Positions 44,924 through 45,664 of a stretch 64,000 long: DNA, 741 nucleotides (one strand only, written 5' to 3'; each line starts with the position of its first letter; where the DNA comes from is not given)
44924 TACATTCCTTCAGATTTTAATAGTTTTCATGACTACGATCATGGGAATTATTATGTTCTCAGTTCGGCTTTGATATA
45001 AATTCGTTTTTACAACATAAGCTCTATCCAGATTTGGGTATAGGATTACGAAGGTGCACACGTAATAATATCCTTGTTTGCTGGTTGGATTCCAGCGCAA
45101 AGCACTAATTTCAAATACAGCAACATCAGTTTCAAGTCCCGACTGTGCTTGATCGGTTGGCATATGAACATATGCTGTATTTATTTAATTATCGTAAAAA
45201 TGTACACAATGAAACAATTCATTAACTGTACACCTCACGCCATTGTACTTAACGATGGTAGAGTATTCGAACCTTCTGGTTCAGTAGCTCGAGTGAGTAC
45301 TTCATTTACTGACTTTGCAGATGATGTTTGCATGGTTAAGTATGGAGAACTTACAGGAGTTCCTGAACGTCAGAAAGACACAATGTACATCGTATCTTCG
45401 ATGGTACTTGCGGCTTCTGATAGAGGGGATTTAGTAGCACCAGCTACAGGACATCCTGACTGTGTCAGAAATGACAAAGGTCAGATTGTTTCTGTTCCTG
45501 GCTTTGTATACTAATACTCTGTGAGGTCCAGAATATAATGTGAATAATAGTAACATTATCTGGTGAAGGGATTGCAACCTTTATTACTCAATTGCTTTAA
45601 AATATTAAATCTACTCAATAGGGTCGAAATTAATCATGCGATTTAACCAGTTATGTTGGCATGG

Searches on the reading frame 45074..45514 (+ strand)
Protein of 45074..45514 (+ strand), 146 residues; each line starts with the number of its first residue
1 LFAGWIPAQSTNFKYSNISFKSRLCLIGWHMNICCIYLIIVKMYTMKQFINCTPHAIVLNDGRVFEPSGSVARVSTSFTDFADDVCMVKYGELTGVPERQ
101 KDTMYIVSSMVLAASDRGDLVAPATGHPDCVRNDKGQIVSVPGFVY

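Call 20: find_related_loci(query=window:45074-45514:+, collection=viral_contigs, flank=6000)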
Query window:45074-45514:+ (146 aa) in viral_contigs; peptide patterns used: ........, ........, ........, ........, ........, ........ (x = any residue, [..] = any of these).
5 stretches matched a pattern; 4 encode a relative of the query (tblastn E <= 1e-3); 4 distinct loci.
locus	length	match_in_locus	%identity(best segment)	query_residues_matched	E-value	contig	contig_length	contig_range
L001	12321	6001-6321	59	42-145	1e-35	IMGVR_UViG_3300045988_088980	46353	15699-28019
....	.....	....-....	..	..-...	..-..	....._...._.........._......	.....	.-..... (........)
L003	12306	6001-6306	40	49-145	3e-15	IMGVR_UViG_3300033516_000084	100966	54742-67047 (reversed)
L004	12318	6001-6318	35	49-144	8e-12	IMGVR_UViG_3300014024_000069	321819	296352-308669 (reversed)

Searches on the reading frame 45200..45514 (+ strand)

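Call 34: search_protein_families(library=phrogs, proteins=[window:45200-45514:+], max_evalue=0.001)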
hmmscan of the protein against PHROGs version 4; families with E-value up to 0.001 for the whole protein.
window:45200-45514:+ (104 aa): 2 families
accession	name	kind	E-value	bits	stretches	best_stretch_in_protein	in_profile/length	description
phrog_30542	-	unknown function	1.9e-16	61.1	1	7-103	129-235/237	-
phrog_21731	-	unknown function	4.5e-15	56.5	1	4-101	95-204/329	-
